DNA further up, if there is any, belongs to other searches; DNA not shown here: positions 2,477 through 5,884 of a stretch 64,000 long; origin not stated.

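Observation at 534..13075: ABC-type operon with two full permease pairs, one giant SBP, no ATPase, and two large non-transporter genes wedged between the permease pairs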

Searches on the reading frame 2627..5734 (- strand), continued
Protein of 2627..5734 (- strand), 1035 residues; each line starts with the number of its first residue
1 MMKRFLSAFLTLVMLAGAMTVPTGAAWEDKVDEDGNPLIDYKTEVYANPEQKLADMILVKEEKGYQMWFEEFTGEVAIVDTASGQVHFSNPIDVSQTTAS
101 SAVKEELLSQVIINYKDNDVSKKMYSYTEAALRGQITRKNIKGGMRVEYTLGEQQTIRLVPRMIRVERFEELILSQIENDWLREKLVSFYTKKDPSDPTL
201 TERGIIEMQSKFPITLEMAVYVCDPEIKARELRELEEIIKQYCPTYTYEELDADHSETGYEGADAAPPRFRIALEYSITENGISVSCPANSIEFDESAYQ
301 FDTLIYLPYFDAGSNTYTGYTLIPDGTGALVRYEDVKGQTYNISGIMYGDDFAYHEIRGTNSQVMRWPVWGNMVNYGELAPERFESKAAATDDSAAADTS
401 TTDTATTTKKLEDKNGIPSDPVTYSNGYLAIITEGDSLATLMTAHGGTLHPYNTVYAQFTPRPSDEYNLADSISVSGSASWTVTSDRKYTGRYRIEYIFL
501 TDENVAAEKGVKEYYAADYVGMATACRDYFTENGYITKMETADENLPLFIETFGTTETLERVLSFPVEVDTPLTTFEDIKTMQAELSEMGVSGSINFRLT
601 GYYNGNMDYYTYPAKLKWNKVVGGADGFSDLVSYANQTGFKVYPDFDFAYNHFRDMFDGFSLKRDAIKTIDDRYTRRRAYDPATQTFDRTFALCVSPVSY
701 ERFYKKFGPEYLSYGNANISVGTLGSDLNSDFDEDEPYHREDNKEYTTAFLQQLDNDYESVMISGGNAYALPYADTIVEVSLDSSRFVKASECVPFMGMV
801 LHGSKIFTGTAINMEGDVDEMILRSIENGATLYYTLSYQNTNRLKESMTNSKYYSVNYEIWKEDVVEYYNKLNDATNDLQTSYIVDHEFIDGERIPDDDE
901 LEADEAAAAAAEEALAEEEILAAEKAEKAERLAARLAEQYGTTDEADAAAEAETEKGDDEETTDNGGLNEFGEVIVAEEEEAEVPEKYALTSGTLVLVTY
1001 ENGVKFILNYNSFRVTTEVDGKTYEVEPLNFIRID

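Call 19: find_related_loci(query=A1, collection=genome_contigs, flank=10000)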
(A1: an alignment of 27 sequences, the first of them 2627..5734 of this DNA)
Query A1 (1035 aa) in genome_contigs; peptide patterns used: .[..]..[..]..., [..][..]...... (x = any residue, [..] = any of these).
450 stretches matched a pattern; 386 encode a relative of the query (tblastn E <= 1e-3); the best 80 are kept; 80 distinct loci.
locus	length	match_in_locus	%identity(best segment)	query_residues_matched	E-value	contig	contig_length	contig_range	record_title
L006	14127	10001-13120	90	1-1035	0e+0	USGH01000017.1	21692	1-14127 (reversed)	uncultured Clostridiales bacterium isolate UMGS1696 genome assembly, contig: NODE_1266_length_21692_cov_3.248161, whole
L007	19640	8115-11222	88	1-1035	0e+0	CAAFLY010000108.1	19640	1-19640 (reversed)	MAG TPA_asm: Clostridia bacterium, isolate HGM12660, WGS project CAAFLY010000000 data, contig: SRS1596863_101_k141_69734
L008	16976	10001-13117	89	1-1035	0e+0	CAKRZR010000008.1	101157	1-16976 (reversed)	MAG: uncultured Eubacteriales bacterium isolate REFINED_METABAT215_TOP10_CONTIGS_1500_ASSEMBLY_K77_MERGED__Nepal_MoBio_F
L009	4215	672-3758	70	4-1035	0e+0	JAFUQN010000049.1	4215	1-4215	MAG: Bacillota bacterium isolate RGIG4734 Roe_deer_Rectum.Co__c908475, whole genome shotgun sequence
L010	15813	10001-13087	71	4-1035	0e+0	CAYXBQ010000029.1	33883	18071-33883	MAG TPA_asm: uncultured Ruminococcus sp. isolate SRP313737_co1_18 genome assembly, contig: NODE_2051_length_33883_cov_26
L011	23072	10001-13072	71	4-1035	0e+0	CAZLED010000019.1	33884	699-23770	MAG TPA_asm: uncultured Ruminococcus sp. isolate binchicken_co370_210 genome assembly, contig: NODE_1469_length_33884_co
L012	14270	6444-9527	61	3-1035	0e+0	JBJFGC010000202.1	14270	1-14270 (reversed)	MAG: Eubacteriales bacterium isolate PUUB45_bin.047 NODE_2871_length_14270_cov_4.680689, whole genome shotgun sequence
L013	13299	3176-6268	62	3-1035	0e+0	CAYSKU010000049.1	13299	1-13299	MAG TPA_asm: uncultured Ruminococcus sp. isolate SRP313737_co1_328 genome assembly, contig: NODE_7108_length_13299_cov_7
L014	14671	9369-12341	61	3-1035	0e+0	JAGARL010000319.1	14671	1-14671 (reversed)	Methanocorpusculum sp. isolate RGIG8706 Water_deer_Colon-3__c558560, whole genome shotgun sequence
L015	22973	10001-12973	61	3-1035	0e+0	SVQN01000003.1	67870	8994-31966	MAG: Oscillospiraceae bacterium isolate SIG618 NODE_2429_length_67870_cov_3.165006, whole genome shotgun sequence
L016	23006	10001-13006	62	3-1035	0e+0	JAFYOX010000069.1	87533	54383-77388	MAG: Clostridia bacterium isolate RGIG7288 Water_buffalos_Cecum-4__c482600, whole genome shotgun sequence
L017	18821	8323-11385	70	4-1033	0e+0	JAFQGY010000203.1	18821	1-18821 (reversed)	MAG: Clostridia bacterium isolate RGIG1810 Goat_Cecum-5__c354486, whole genome shotgun sequence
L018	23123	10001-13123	60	2-1035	0e+0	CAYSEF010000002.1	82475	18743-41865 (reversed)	MAG TPA_asm: uncultured Ruminococcus sp. isolate SRP350583_co2_77 genome assembly, contig: NODE_280_length_82475_cov_31.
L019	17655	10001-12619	64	3-905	0e+0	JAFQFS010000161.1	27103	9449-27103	MAG: Clostridia bacterium isolate RGIG1778 Goat_Cecum-4__c863753, whole genome shotgun sequence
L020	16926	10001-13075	60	2-1034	0e+0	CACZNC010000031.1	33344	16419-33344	MAG: uncultured Ruminococcus sp. isolate RUG12770 genome assembly, contig: RUG12770_asm_31, whole genome shotgun sequenc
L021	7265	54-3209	57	1-1035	0e+0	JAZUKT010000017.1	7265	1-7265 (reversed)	MAG: Eubacteriales bacterium isolate T1900045248_TH20190018.MAGScoT_cleanbin_000045 SGB_5697_k141_1950166, whole genome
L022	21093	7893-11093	59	3-1035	0e+0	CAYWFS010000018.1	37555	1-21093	MAG TPA_asm: uncultured Ruminococcus sp. isolate SRP225648_co1_179 genome assembly, contig: NODE_2112_length_37555_cov_2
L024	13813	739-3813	57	3-1035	0e+0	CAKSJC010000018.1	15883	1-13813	MAG: uncultured Eubacteriales bacterium isolate REFINED_METABAT215_TOP10_CONTIGS_1500_ASSEMBLY_K77_MERGED__Hadza_MoBio_h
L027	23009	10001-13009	57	3-1035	0e+0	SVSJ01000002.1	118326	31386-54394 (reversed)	MAG: Oscillospiraceae bacterium isolate SIG666 NODE_3668_length_118326_cov_3.704346, whole genome shotgun sequence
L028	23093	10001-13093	58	4-1035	0e+0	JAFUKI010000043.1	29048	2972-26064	MAG: Clostridia bacterium isolate RGIG4573 Roe_deer_Rectum-2__c146608, whole genome shotgun sequence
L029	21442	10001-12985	55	3-1035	0e+0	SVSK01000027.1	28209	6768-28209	MAG: Oscillospiraceae bacterium isolate SIG667 NODE_33833_length_28209_cov_7.379211, whole genome shotgun sequence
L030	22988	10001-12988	56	3-1035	0e+0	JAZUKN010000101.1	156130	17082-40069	MAG: Eubacteriales bacterium isolate T1900045249_TH20190019.MAGScoT_cleanbin_000010 SGB_5724_k141_5315163, whole genome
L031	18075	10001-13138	56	2-1035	0e+0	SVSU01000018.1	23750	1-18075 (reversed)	MAG: Oscillospiraceae bacterium isolate SIG677 NODE_41343_length_23750_cov_1.515091, whole genome shotgun sequence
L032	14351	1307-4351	56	2-1035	0e+0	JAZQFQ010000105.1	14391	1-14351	MAG: Eubacteriales bacterium isolate T1900044632_TS20190098.MAGScoT_cleanbin_000048 SGB_1070_k141_1334391, whole genome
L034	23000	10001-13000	54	2-1035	0e+0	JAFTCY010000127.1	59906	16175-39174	MAG: Clostridia bacterium isolate RGIG3705 Goat_Rumen.Co__c2688200, whole genome shotgun sequence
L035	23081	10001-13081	55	2-1035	0e+0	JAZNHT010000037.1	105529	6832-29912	MAG: Eubacteriales bacterium isolate T1900044691_TS20190157.MAGScoT_cleanbin_000002 SGB_1749_k141_2143956, whole genome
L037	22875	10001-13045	56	2-1035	0e+0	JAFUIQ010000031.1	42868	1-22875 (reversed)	MAG: Clostridia bacterium isolate RGIG4529 Roe_deer_Rectum-1__c402237, whole genome shotgun sequence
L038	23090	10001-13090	54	2-1035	0e+0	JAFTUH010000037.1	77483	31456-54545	MAG: Clostridia bacterium isolate RGIG4156 Roe_deer_Colon-1__c353019, whole genome shotgun sequence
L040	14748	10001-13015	54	2-1035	0e+0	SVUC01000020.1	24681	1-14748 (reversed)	MAG: Oscillospiraceae bacterium isolate SIG711 NODE_39606_length_24681_cov_1.528183, whole genome shotgun sequence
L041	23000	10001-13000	55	2-1035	0e+0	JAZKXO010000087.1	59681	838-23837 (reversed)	MAG: Eubacteriales bacterium isolate T1900045118_TC20190112.MAGScoT_cleanbin_000001 SGB_4819_k141_549776, whole genome s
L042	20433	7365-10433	70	4-1035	0e+0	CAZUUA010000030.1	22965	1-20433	MAG TPA_asm: uncultured Ruminococcus sp. isolate SRP350583_co1_434 genome assembly, contig: NODE_3802_length_22965_cov_8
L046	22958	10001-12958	51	2-1035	0e+0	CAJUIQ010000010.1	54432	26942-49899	MAG TPA_asm: uncultured Eubacteriales bacterium isolate MGBC142214 genome assembly, contig: MGBC142214.10, whole genome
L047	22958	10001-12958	51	2-1035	0e+0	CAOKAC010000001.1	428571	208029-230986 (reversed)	MAG TPA_asm: uncultured Clostridia bacterium isolate SRR15604574_bin.43_metawrap_v1.3_MAG genome assembly, contig: NODE.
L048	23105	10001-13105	62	3-1035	0e+0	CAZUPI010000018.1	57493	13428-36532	MAG TPA_asm: uncultured Ruminococcus sp. isolate SRP222994_co1_84 genome assembly, contig: NODE_839_length_57493_cov_5.9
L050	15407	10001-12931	48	2-1035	0e+0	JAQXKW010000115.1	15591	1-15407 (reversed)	MAG: Clostridia bacterium isolate SUG1287 k141_8781285, whole genome shotgun sequence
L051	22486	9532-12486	48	2-1035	0e+0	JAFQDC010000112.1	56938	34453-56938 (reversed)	MAG: Clostridia bacterium isolate RGIG1710 Goat_Cecum-2__c806898, whole genome shotgun sequence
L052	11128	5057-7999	48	2-1035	0e+0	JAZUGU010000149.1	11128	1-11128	MAG: Candidatus Avispirillum sp. isolate T1900045283_TH20190053.MAGScoT_cleanbin_000003 SGB_5962_k141_418996, whole geno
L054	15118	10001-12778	52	3-1035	0e+0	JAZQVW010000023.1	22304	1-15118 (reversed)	MAG: Candidatus Avispirillum sp. isolate T1900045166_TC20190160.MAGScoT_cleanbin_000066 SGB_5155_k141_816177, whole geno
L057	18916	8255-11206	47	2-1035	0e+0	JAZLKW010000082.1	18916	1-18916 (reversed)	MAG: Candidatus Avispirillum sp. isolate T1900044958_TA20190014.MAGScoT_cleanbin_000045 SGB_3890_k141_812245, whole geno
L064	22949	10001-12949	45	2-1035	0e+0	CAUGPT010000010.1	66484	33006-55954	MAG TPA_asm: uncultured Eubacteriales bacterium isolate SRR16279955_bin.51_MetaWRAP_v1.3_MAG genome assembly, contig: ER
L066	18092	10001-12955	45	2-1035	0e+0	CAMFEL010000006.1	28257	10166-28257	MAG: uncultured Clostridia bacterium isolate SRR15057928_bin.3_metaWRAP_v1.3_MAG genome assembly, contig: ERZ10407477.70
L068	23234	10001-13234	60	3-1035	0e+0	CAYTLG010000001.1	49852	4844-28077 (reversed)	MAG TPA_asm: uncultured Ruminococcus sp. isolate SRP350583_co2_567 genome assembly, contig: NODE_827_length_49852_cov_10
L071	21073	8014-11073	45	1-1035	0e+0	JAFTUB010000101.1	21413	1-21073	MAG: Clostridia bacterium isolate RGIG4150 Roe_deer_Colon-1__c382432, whole genome shotgun sequence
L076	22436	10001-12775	51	3-1035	0e+0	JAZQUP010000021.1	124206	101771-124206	MAG: Candidatus Avispirillum sp. isolate T1900045180_TC20190176.MAGScoT_cleanbin_000017 SGB_5230_k141_46211, whole genom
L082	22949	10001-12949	49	2-1035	0e+0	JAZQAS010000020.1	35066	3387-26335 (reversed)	MAG: Candidatus Avispirillum sp. isolate T1900044642_TS20190108.MAGScoT_cleanbin_000059 SGB_1286_k141_1850407, whole gen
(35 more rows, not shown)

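Call 31: predict_structure(alignment_id=A1)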
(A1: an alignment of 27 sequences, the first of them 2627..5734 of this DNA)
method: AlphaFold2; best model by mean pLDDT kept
length: 1035 residues; sequences in the alignment: 27
mean_pLDDT: 62.4   pTM: 0.64
mean pLDDT of the five models: 62.4, 60.3, 57.2, 56.2, 53.9
residues with pLDDT >= 90: 23; 70-90: 439; 50-70: 269; < 50: 304
segments of 3 or more residues with pLDDT < 50: 1-8, 10-29, 325-329, 344-366, 379-414, 416-419, 436-438, 462-490, 558-562, 564-569, 603-615, 678-688, 725-742, 765-792, 807-809, 812-830, 843-853, 939-993
pLDDT, mean of each block of 10 residues (from residue 1): 45 37 40 53 71 82 89 83 87 72 79 74 76 75 85 67 85 83 83 79 76 79 74 76 77 77 61 87 81 64 75 76 54 67 44 26 47 70 36 30 32 47 79 61 67 75 37 29 32 81 85 86 85 73 73 57 43 73 84 73 42 51 65 83 72 57 62 54 41 67 73 79 46 33 55 75 51 37 31 60 59 37 38 65 47 61 77 76 75 67 59 64 64 55 31 26 31 32 34 64 78 76 78 81
secondary structure, 60 per line:
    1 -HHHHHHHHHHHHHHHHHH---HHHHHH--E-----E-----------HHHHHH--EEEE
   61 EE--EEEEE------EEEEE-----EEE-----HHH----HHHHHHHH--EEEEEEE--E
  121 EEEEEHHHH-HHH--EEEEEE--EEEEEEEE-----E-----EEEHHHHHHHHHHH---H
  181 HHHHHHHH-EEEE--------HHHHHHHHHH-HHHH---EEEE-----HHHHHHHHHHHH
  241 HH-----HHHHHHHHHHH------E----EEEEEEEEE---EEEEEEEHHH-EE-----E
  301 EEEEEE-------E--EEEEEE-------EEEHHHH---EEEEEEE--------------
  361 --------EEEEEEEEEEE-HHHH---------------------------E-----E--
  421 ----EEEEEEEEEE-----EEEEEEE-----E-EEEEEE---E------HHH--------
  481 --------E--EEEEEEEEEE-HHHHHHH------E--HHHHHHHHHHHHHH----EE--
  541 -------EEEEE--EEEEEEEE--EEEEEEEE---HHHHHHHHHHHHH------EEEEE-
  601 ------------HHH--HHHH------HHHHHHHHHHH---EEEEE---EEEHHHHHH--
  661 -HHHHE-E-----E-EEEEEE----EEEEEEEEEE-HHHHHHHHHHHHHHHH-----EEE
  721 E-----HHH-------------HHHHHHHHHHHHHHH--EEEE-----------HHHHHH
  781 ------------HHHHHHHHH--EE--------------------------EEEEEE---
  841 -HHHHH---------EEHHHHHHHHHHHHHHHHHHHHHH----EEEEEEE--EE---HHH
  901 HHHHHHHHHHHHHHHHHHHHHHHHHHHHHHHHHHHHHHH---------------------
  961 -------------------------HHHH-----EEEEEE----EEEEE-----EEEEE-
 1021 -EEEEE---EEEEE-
elements in order (helices of 4 or more, strands of 3 or more residues): H2-19 H23-28 H49-54 E57-62 E65-69 E76-80 E86-88 H101-108 E111-117 E120-125 H126-129 E136-141 E144-151 E163-165 H166-176 H180-188 E190-193 H202-211 H213-216 E220-223 H229-242 H248-258 E270-278 E282-288 E300-306 E317-322 E330-332 H333-336 E340-346 E369-379 H381-384 E425-434 E440-446 E454-459 E492-501 H503-509 H519-532 E548-552 E555-562 E565-572 H576-588 E595-599 H618-621 H628-638 E642-646 E650-652 H653-658 H662-665 E676-681 E686-695 H697-712 E718-721 H743-757 E760-763 H775-780 H793-801 E832-837 H842-846 H858-879 E884-890 H898-939 H986-989 E995-1000 E1005-1009 E1015-1019 E1022-1026 E1030-1034
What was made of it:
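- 2627..5734 (-): DUF5696 protein, 1035 aa. It is a secreted or anchored, GH129-like protein: N-terminal beta-sandwich, (beta/alpha)8 barrel and C-terminal beta domain. Family-wide conserved acidic residues are E275, D325, D351, D731 and E827. AF2 model pLDDT 62, pTM 0.64 (call 31).
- On Glycoside hydrolase family GH129: The model is of moderate confidence (pLDDT 62, call 31).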

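Call 35: fold_search(model_id=the predicted structure, library=pdb)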
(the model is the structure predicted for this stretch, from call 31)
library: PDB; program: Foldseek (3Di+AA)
matches with E <= 10: 898; with E <= 0.001: 197
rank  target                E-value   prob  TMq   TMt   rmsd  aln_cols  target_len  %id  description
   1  8rzk_A                3.6e-19  1.00  0.43  0.63   9.9      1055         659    9  The Michaelis complex of ZgGH129 D486N from Zobellia galactanivorans with neo-b/k-oligo-carrageenan tetrasaccharide (b (released 2024-07-31)
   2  5opq_D                1.2e-18  1.00  0.44  0.65   9.9      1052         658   10  A 3,6-anhydro-D-galactosidase produced by Zobellia galactanivorans. This is an exo-lytic enzyme that hydrolyzes termin (released 2017-11-29)
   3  5opq_A                1.7e-18  1.00  0.44  0.65   9.7      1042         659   10  A 3,6-anhydro-D-galactosidase produced by Zobellia galactanivorans. This is an exo-lytic enzyme that hydrolyzes termin (released 2017-11-29)
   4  5wzp_A                2.5e-16  1.00  0.39  0.63   8.0       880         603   11  Alpha-N-acetylgalactosaminidase NagBb from Bifidobacterium bifidum - ligand free (released 2017-06-07)
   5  5wzr_A                2.6e-16  1.00  0.41  0.63   7.8       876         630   11  Alpha-N-acetylgalactosaminidase NagBb from Bifidobacterium bifidum - Gal-NHAc-DNJ complex (released 2017-06-07)
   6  5wzr_B                4.5e-16  1.00  0.41  0.63   8.5       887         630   12  Alpha-N-acetylgalactosaminidase NagBb from Bifidobacterium bifidum - Gal-NHAc-DNJ complex (released 2017-06-07)
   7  5wzn_A                1.3e-15  1.00  0.40  0.62   7.9       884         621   12  Alpha-N-acetylgalactosaminidase NagBb from Bifidobacterium bifidum - GalNAc complex (released 2017-06-07)
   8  5wzp_B                1.5e-15  1.00  0.39  0.62   8.0       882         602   11  Alpha-N-acetylgalactosaminidase NagBb from Bifidobacterium bifidum - ligand free (released 2017-06-07)
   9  5wzq_A                5.7e-15  1.00  0.39  0.62   7.6       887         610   12  Alpha-N-acetylgalactosaminidase NagBb from Bifidobacterium bifidum - quadruple mutant (released 2017-06-07)
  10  5wzq_B                9.2e-15  1.00  0.40  0.63   7.6       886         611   11  Alpha-N-acetylgalactosaminidase NagBb from Bifidobacterium bifidum - quadruple mutant (released 2017-06-07)
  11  5wzn_B                2.6e-14  1.00  0.40  0.63   7.9       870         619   12  Alpha-N-acetylgalactosaminidase NagBb from Bifidobacterium bifidum - GalNAc complex (released 2017-06-07)
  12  5a57                  1.2e-11  1.00  0.29  0.28  13.6       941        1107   10  The structure of GH101 from Streptococcus pneumoniae TIGR4 in complex with PUGT (released 2015-09-02)
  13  5a59_A                1.9e-11  1.00  0.31  0.29  12.0       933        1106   10  The structure of GH101 E796Q mutant from Streptococcus pneumoniae TIGR4 in complex with T-antigen (released 2015-09-02)
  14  5a58_A                5.4e-11  1.00  0.30  0.29  12.0       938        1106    9  The structure of GH101 D764N mutant from Streptococcus pneumoniae TIGR4 in complex with serinyl T-antigen (released 2015-09-02)
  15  5a55                  1.4e-10  1.00  0.29  0.28  12.2       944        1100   10  The native structure of GH101 from Streptococcus pneumoniae TIGR4 (released 2015-09-02)
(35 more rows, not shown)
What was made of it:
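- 2627..5734 (-): Foldseek against PDB: GH129 8rzk/5opq at E 4e-19 (TM 0.63-0.65 by target) and NagBb at E 2.5e-16, followed by GH101, GH36 and GH31 (call 35).
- On Glycoside hydrolase family GH129: Foldseek top hits are 8rzk/5opq at E 4e-19 (TM 0.63-0.65 by target) and NagBb at E 2.5e-16 (call 35).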

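Call 37: search_protein_families(library=pfam, proteins=[window:2627-5734:-], max_evalue=10)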
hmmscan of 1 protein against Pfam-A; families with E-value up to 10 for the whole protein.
window:2627-5734:- (1035 aa): 2 families
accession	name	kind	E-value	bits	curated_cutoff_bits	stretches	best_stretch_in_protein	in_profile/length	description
PF18952.6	DUF5696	-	7.4e-132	441.4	25.6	3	426-891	134-577/612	Family of unknown function (DUF5696)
PF08139.17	LPAM_1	-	1.3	10.1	20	1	2-17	1-16/18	Prokaryotic membrane lipoprotein lipid attachment site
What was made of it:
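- On Glycoside hydrolase family GH129: No GH-family Pfam model matches the protein even at E 10 (call 37), and identity is about 10%.
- Tried and rejected: It showed no GH-family model for DUF5696 (call 37).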

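Call 39: search_dna_similar(query=window:2627-5734:-, collection=plasmids, mode=protein, max_evalue=0.001, max_rows=20)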
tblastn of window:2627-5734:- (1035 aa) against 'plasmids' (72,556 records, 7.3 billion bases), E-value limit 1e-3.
Records with a match: 2; places in all: 2; records where one place covers at least 80% of the query: 1.
Best place of each record, by identity: <60% 2.
By first word of the organism name: Butyrivibrio 1; Paenibacillus 1.
By predicted mobility (MOB-suite, as given by PLSDB): non-mobilizable 2.
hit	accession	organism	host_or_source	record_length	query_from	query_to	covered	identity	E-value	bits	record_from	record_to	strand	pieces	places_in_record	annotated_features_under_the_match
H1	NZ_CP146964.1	Butyrivibrio fibrisolvens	Bovinae,Bovine rumen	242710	3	890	86%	24.9%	6e-52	207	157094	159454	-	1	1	DUF5696 domain-containing protein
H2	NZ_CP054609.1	Paenibacillus cellulosilyticus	cell culture,soil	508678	319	888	55%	24.9%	7e-28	130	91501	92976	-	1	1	DUF5696 domain-containing protein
